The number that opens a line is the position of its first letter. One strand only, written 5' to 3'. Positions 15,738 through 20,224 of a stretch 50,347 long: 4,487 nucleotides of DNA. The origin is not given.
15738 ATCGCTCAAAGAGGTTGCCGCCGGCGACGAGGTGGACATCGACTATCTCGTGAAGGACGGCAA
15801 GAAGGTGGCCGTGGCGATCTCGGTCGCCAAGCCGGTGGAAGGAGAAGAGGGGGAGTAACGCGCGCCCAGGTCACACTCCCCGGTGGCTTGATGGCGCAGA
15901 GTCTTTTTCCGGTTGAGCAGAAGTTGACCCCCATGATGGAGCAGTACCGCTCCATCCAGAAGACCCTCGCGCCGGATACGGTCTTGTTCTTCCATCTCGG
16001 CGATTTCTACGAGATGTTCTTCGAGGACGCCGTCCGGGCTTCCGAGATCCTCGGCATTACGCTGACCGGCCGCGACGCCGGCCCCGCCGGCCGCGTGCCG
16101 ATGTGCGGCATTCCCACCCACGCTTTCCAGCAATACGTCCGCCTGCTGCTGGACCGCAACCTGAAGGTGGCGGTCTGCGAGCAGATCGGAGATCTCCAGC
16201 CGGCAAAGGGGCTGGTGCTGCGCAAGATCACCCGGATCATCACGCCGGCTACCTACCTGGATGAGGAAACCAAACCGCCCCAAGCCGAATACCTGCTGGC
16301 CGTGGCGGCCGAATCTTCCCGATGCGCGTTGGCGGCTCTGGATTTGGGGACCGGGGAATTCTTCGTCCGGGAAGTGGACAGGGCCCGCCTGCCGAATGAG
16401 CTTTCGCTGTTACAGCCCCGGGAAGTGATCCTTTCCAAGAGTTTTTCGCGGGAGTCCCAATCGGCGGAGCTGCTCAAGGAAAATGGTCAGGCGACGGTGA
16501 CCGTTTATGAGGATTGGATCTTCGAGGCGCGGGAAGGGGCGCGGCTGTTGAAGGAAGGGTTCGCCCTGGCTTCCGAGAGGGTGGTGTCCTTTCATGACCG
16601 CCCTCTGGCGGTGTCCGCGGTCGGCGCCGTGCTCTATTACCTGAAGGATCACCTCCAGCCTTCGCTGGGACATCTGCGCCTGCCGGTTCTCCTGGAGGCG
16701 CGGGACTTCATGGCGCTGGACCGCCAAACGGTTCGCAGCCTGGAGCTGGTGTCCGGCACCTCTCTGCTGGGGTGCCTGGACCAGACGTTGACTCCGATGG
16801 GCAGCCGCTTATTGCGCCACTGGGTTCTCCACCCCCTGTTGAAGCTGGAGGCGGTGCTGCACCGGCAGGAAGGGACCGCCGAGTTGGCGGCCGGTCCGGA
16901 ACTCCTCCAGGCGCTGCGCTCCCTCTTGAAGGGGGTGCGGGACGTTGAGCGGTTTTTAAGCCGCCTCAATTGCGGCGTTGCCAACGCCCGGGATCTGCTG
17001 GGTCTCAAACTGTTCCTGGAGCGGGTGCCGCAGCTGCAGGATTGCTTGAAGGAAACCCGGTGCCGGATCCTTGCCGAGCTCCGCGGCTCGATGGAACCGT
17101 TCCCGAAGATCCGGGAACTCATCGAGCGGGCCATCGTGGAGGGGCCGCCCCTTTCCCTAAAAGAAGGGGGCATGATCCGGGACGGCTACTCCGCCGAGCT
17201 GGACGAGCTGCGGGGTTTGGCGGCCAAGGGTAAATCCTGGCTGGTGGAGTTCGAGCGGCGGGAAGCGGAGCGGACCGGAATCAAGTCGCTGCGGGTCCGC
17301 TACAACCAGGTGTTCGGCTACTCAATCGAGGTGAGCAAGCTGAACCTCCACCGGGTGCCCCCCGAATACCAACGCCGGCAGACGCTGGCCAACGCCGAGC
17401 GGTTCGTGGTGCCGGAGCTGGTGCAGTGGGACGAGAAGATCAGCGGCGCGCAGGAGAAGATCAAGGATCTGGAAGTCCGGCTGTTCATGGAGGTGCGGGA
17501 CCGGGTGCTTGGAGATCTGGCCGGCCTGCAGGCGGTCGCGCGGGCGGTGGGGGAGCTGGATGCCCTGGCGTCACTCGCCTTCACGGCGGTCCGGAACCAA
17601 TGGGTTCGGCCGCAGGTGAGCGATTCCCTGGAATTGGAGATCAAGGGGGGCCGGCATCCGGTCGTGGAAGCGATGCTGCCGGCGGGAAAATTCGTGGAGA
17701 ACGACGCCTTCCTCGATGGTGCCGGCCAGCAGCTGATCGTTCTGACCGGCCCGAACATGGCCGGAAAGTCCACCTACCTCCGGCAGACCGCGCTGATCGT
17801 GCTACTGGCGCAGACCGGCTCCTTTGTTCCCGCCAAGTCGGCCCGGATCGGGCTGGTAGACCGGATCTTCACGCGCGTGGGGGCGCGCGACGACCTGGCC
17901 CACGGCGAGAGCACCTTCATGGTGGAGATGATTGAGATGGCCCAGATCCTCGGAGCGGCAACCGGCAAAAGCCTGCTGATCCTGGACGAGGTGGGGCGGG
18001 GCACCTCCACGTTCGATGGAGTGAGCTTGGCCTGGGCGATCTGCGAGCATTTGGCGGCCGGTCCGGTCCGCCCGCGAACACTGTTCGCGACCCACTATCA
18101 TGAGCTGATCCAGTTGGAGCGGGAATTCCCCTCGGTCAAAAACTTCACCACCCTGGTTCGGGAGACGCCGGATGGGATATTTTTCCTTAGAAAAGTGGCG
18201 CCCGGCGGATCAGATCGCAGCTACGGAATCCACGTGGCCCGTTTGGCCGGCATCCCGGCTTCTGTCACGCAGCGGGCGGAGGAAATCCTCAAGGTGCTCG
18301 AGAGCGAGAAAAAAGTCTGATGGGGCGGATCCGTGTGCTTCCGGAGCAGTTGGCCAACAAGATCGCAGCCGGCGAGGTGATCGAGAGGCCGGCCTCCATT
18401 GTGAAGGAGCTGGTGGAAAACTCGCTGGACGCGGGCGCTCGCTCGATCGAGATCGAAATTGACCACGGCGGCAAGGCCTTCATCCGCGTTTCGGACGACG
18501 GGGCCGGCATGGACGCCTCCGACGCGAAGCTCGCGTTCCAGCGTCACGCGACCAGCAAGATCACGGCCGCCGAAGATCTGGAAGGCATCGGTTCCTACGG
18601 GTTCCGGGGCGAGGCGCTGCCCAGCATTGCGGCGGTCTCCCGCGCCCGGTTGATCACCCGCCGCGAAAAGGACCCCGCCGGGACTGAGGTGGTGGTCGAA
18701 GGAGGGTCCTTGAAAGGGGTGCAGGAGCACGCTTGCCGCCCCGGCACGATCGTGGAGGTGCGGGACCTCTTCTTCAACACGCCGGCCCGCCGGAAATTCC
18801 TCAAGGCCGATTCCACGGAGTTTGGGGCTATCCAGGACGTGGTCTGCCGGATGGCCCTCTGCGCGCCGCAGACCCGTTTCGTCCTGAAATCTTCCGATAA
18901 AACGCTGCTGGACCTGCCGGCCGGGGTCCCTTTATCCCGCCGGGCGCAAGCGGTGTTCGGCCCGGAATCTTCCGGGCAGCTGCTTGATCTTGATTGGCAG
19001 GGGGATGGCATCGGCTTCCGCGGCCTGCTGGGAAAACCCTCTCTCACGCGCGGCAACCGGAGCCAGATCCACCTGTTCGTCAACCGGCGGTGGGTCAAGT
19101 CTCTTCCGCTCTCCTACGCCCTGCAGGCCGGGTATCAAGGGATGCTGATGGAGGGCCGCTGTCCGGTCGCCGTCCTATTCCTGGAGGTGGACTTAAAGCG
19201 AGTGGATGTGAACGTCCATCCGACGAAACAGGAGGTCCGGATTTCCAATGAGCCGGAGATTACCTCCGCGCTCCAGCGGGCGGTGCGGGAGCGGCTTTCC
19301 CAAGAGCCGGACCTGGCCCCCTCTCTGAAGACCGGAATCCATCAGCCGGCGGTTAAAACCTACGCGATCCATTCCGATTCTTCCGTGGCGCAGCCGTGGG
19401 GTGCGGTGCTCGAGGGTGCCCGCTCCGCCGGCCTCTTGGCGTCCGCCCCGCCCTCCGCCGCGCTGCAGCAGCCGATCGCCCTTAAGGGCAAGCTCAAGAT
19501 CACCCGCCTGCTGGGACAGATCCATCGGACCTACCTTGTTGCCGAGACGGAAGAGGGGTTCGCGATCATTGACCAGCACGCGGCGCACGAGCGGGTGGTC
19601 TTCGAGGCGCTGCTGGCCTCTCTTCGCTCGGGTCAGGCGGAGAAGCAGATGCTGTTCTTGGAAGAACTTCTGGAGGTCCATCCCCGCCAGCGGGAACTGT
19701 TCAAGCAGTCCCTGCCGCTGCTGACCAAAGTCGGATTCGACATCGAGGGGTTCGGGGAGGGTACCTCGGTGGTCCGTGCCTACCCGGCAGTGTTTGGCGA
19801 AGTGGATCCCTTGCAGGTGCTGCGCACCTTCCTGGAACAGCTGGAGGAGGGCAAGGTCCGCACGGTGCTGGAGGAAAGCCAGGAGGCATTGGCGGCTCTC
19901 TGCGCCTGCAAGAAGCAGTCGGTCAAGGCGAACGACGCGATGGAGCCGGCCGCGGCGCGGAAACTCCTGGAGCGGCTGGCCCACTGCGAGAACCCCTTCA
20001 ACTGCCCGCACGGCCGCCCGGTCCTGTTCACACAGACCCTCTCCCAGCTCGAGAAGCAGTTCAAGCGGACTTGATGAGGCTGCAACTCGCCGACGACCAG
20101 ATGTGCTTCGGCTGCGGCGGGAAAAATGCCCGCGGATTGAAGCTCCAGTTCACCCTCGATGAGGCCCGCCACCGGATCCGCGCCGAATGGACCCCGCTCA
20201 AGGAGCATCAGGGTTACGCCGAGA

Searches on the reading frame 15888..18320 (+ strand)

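Call 65: search_protein_families(library=pfam, proteins=[window:15888-18320:+], max_evalue=0.00001)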
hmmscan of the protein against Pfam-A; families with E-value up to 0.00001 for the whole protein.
window:15888-18320:+ (810 aa): 5 families
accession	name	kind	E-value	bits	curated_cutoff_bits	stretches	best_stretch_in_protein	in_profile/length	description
PF00488.27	MutS_V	-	2.2e-80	269.5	30.2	1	617-805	1-188/188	MutS domain V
PF05192.23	MutS_III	-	4.1e-43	148.4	34.1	1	280-564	1-194/194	MutS domain III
PF01624.25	MutS_I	-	5e-37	127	20.6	1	14-127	1-113/113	MutS domain I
PF05190.23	MutS_IV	-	4.4e-25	88.2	22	1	433-523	1-91/92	MutS family domain IV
PF05188.22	MutS_II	-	4.7e-21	76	25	1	135-264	2-133/133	MutS domain II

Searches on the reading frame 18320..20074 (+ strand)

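Call 65: search_protein_families(library=pfam, proteins=[window:18320-20074:+], max_evalue=0.00001)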
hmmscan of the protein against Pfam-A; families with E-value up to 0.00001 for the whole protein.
window:18320-20074:+ (584 aa): 4 families
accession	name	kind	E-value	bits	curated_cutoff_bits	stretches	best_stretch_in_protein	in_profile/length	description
PF08676.16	MutL_C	-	2.2e-34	118.6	25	1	398-539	1-140/142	MutL C terminal dimerisation domain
PF01119.25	DNA_mis_repair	-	1.3e-33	115.5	26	1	210-326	2-118/119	DNA mismatch repair protein, C-terminal domain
PF13589.12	HATPase_c_3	-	1.3e-13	51.6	25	1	25-118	4-97/137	Histidine kinase-, DNA gyrase B-, and HSP90-like ATPase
PF02518.31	HATPase_c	-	1.2e-08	35.8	26.4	1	22-94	4-79/111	Histidine kinase-, DNA gyrase B-, and HSP90-like ATPase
